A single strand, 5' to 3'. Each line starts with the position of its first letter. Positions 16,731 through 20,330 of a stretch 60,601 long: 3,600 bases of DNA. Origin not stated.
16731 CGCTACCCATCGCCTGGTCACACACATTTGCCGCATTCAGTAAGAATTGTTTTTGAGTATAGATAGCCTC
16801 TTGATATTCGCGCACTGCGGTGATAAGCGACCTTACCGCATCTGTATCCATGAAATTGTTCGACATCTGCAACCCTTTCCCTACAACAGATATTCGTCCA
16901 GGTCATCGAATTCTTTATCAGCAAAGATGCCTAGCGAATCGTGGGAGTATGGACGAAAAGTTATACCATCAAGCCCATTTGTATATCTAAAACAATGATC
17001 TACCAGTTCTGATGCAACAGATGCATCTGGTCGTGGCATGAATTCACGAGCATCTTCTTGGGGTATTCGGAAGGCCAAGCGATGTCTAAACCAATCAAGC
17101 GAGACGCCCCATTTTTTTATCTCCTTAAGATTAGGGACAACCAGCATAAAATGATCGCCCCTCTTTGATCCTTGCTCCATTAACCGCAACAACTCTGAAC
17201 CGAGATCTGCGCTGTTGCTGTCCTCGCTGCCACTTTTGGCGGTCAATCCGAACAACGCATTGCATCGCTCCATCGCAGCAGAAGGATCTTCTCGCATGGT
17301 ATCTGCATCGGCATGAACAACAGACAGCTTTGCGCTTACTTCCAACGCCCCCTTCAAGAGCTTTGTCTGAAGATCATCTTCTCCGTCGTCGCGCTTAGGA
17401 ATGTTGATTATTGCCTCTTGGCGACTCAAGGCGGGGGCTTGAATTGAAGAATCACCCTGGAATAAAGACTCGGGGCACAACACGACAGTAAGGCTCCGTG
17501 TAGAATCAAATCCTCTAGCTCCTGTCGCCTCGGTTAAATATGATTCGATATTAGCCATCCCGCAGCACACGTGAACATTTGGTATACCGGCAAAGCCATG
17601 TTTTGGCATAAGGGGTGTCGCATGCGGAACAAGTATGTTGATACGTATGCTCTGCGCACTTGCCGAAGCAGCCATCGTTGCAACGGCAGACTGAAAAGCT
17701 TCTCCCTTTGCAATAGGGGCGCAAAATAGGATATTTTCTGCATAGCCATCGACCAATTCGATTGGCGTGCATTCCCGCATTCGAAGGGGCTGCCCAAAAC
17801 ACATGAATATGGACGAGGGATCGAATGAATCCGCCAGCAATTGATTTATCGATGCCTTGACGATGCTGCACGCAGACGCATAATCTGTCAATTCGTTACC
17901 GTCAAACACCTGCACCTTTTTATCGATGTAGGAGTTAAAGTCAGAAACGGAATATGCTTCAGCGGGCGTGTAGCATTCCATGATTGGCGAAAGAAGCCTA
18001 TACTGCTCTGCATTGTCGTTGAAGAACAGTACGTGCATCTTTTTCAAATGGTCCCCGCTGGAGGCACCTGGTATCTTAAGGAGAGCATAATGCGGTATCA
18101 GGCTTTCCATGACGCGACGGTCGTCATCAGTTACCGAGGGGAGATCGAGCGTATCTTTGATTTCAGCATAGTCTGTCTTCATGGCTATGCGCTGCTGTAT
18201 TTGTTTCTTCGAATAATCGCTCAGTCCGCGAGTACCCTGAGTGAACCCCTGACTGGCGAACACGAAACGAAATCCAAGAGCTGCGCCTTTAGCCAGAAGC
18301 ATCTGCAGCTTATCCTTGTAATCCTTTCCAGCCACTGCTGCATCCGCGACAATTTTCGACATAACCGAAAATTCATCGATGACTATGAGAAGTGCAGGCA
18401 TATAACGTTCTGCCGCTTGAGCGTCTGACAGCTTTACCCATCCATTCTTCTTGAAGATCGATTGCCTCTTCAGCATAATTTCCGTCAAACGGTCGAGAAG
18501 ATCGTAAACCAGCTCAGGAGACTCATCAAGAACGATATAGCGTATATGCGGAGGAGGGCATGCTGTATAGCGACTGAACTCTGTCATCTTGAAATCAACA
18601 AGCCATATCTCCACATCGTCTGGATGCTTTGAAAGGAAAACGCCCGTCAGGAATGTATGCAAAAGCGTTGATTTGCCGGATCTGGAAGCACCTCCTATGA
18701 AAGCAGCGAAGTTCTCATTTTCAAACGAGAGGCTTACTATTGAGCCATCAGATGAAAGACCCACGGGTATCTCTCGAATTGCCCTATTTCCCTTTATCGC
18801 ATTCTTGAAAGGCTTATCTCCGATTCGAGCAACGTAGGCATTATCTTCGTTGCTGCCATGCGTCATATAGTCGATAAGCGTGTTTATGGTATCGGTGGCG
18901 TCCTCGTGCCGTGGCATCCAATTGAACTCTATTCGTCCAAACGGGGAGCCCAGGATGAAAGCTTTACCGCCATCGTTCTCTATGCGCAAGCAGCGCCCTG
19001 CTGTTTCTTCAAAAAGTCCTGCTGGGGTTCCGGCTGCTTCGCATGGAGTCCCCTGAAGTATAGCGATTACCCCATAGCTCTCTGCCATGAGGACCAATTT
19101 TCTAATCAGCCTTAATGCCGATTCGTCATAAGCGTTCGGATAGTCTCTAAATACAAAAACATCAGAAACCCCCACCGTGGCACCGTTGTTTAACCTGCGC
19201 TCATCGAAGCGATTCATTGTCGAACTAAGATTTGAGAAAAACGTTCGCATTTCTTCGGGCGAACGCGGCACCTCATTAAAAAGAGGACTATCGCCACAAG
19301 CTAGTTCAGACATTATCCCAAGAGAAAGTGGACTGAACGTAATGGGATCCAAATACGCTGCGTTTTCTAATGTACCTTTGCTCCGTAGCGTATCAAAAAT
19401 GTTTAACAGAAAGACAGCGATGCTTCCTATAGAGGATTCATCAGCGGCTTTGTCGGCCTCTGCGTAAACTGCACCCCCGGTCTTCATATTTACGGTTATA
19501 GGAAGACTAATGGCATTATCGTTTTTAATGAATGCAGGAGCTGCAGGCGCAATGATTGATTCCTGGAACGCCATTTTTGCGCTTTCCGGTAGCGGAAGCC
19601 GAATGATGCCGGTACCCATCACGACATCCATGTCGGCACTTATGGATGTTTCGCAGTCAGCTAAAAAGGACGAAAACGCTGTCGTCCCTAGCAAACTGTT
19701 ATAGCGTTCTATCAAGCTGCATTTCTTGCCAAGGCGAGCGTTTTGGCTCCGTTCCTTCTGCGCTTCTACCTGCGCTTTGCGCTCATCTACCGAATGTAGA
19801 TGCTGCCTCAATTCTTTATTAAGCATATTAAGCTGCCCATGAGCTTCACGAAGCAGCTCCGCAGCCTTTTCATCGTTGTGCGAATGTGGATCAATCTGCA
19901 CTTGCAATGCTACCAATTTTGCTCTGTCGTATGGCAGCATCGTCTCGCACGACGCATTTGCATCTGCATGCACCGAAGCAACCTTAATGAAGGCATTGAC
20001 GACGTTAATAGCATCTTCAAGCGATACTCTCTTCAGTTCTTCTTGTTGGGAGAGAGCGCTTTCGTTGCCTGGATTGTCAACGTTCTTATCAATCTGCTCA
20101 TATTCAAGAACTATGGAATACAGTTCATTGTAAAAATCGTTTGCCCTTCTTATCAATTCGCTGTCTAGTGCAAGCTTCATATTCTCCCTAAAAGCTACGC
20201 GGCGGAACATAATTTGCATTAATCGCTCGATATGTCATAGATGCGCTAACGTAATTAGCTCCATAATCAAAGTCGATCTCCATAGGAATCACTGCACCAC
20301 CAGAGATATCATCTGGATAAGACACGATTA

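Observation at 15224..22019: Prophage-borne, AT-rich, non-canonical T7SS-like module: soluble EssC-like ATPase, two novel membrane proteins, three WXG100/LXG-like helical proteins and a nuclease toxin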

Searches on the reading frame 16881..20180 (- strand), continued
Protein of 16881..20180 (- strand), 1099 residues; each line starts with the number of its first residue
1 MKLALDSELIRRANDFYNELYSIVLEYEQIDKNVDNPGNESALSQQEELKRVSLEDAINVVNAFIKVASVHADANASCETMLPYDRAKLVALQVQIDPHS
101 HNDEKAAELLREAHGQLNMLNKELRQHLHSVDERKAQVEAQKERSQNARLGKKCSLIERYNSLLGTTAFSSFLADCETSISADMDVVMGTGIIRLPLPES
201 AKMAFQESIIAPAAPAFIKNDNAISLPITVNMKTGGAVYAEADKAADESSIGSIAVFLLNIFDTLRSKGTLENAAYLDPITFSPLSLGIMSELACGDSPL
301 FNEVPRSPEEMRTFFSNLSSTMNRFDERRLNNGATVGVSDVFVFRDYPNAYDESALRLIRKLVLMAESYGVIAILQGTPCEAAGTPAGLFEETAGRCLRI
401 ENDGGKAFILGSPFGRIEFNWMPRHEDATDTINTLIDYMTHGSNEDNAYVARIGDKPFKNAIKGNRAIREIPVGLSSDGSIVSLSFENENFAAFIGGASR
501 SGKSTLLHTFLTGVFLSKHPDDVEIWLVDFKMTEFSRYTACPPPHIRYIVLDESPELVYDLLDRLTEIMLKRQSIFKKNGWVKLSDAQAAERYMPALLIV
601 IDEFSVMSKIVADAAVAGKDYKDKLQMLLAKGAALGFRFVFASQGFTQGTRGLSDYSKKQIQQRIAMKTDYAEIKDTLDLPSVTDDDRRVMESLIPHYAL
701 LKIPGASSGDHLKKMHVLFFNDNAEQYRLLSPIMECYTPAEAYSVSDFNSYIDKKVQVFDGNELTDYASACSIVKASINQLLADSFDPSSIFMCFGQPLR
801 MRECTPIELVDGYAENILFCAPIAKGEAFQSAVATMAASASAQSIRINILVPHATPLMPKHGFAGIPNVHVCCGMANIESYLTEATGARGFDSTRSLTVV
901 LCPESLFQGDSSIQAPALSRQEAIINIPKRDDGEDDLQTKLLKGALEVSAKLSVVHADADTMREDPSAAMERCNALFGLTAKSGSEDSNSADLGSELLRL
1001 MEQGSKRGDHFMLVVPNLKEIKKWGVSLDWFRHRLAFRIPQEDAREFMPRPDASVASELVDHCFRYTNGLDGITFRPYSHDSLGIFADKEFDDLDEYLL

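Call 86: get_annotated_region(hit=H27, flank=7000)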
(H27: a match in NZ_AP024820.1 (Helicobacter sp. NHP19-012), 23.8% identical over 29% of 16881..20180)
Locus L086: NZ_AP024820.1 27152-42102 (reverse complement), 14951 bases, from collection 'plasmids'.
description: Helicobacter sp. NHP19-012 plasmid pNHP190012_1, complete sequence
organism: Helicobacter sp. NHP19-012 (NCBI taxid 2849642)
taxonomy: Bacteria; Campylobacterota; Epsilonproteobacteria; Campylobacterales; Helicobacteraceae; Helicobacter; Helicobacter sp. NHP19-012
host: -; source: Felis catus; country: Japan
typing (MOB-suite, as given by PLSDB): non-mobilizable
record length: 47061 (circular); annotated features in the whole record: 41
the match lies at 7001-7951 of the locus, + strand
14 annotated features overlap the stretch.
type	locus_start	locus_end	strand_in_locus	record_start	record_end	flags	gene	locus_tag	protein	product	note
CDS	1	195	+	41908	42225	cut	-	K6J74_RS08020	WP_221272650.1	hypothetical protein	-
CDS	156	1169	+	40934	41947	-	-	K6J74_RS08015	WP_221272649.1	hypothetical protein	-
CDS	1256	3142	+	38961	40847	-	-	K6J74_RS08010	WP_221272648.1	hypothetical protein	-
CDS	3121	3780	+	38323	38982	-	-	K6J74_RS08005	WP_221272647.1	hypothetical protein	-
CDS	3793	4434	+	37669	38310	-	-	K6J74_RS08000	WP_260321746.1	hypothetical protein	-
CDS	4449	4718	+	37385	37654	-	-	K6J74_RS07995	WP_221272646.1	hypothetical protein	-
CDS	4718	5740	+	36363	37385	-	-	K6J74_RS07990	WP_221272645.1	HNH endonuclease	-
CDS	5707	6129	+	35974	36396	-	-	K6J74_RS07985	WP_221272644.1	SMI1/KNR4 family protein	-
CDS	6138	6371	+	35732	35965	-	-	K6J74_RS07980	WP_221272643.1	hypothetical protein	-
CDS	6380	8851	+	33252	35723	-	-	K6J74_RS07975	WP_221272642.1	FtsK/SpoIIIE domain-containing protein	-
CDS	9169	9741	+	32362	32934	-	-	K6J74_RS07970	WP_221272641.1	hypothetical protein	-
CDS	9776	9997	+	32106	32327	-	-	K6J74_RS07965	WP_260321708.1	ribbon-helix-helix domain-containing protein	-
CDS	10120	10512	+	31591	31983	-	-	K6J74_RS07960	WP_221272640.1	type II toxin-antitoxin system PemK/MazF family toxin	-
CDS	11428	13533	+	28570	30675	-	-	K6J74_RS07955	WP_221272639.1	replication initiation protein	GO:0006270 - DNA replication initiation [Evidence IEA]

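Call 87: get_annotated_region(hit=H30, flank=7000)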
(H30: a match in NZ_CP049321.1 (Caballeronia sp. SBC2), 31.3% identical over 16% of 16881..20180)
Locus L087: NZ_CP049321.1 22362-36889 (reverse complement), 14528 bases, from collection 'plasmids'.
description: Caballeronia sp. SBC2 plasmid pSBC2-5, complete sequence
organism: Caballeronia sp. SBC2 (NCBI taxid 2705547)
taxonomy: Bacteria; Pseudomonadota; Betaproteobacteria; Burkholderiales; Burkholderiaceae; Caballeronia; Caballeronia sp. SBC2
host: -; source: whole organism,soil; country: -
typing (MOB-suite, as given by PLSDB): mobilizable; relaxase MOBP
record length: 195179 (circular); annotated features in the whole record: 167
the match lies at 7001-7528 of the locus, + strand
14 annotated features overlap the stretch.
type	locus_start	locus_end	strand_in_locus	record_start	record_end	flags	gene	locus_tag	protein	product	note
CDS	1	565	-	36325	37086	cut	-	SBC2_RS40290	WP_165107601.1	hypothetical protein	-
CDS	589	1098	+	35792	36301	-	-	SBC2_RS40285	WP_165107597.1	hypothetical protein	-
CDS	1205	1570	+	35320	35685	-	-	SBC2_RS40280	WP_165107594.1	hypothetical protein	-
CDS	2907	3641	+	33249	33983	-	-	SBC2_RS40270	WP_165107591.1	VWA domain-containing protein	-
CDS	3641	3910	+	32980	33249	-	-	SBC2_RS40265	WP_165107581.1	WXG100 family type VII secretion target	-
CDS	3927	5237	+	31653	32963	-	-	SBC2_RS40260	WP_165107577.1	hypothetical protein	-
CDS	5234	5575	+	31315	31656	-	-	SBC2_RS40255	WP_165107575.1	hypothetical protein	-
CDS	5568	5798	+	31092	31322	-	-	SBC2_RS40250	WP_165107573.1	hypothetical protein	-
CDS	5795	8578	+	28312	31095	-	-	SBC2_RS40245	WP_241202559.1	FtsK/SpoIIIE domain-containing protein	-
CDS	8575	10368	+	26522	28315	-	-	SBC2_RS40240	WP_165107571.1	DUF1887 family CARF protein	-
CDS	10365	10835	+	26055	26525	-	-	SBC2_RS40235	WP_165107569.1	VWA domain-containing protein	-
CDS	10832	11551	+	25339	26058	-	-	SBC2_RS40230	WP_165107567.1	PP2C family serine/threonine-protein phosphatase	-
CDS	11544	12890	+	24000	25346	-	-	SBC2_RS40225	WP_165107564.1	serine/threonine protein kinase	-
CDS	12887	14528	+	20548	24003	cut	-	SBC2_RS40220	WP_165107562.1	AAA domain-containing protein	-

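Call 108: fold_search(model_id=the predicted structure, library=viral)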
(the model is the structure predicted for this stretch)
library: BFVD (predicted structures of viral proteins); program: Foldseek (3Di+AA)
matches with E <= 10: 459; with E <= 0.001: 31
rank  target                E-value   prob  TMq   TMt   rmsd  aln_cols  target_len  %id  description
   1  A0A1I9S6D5            4.6e-13  1.00  0.22  0.60   7.9       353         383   21  (no name in the UniProt tables at hand)
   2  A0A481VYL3            9.0e-13  1.00  0.21  0.49   3.9       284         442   19  (no name in the UniProt tables at hand)
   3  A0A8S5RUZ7            1.7e-11  1.00  0.21  0.40  12.6       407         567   12  DNA TRANSLOCASE FTSK [Siphoviridae sp. ctHip2]
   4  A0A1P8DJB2            1.3e-10  1.00  0.20  0.46  16.1       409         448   14  (no name in the UniProt tables at hand)
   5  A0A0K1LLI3            1.8e-10  1.00  0.21  0.50  15.0       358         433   16  (no name in the UniProt tables at hand)
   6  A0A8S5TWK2            3.0e-10  1.00  0.21  0.66   3.2       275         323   19  DNA TRANSLOCASE FTSK [Siphoviridae sp. ctcx61]
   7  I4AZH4                3.8e-10  1.00  0.21  0.27  14.4       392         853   15  (no name in the UniProt tables at hand)
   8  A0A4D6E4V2            1.5e-09  1.00  0.20  0.33  10.9       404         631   14  (no name in the UniProt tables at hand)
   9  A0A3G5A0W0            4.2e-09  1.00  0.14  0.24  25.0       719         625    9  Packaging ATPase [Gaeavirus sp.]
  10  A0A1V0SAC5            5.2e-09  1.00  0.16  0.33  23.4       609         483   11  p-loop NTPase domain protein [Catovirus CTV1]
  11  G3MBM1                2.1e-08  1.00  0.18  0.33  16.0       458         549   13  Gp155 [Bacillus phage G]
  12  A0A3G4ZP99            2.5e-08  1.00  0.14  0.29  23.7       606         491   11  P-loop NTPase domain protein [Terrestrivirus sp.]
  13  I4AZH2                4.5e-08  1.00  0.19  0.55   7.3       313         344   16  (no name in the UniProt tables at hand)
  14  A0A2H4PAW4            8.4e-07  1.00  0.17  0.27   9.3       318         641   18  (no name in the UniProt tables at hand)
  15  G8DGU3                1.4e-05  1.00  0.16  0.56   6.3       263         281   14  (no name in the UniProt tables at hand)
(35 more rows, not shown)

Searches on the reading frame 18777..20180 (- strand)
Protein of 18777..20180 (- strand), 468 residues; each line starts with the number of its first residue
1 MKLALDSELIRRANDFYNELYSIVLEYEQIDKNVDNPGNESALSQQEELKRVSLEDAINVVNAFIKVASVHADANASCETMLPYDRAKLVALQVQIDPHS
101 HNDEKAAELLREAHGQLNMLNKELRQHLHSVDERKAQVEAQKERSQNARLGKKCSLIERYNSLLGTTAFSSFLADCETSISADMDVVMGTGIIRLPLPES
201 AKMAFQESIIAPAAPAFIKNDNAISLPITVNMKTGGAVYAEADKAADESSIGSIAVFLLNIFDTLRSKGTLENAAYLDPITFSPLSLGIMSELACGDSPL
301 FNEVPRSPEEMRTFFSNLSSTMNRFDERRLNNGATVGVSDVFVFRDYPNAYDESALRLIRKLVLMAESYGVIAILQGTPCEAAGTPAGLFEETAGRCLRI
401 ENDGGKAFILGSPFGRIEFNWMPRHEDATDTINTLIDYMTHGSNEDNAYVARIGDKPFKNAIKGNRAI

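Call 22: search_protein_families(library=pfam, proteins=[window:18777-20180:-], max_evalue=10)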
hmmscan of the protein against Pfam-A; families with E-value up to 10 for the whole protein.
seq(468 aa): 3 families
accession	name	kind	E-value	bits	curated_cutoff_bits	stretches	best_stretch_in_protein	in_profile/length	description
PF03993.17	DUF349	-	0.023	15.5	23.9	1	120-166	2-48/75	Domain of Unknown Function (DUF349)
PF17752.6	BLF1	-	0.053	13.3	25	1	224-268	4-48/213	Burkholderia lethal factor 1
PF21037.2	CCDC138_cc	-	0.14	12.6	27.1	1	112-150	8-45/59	Coiled-coil-domain-containing protein 138, coiled-coil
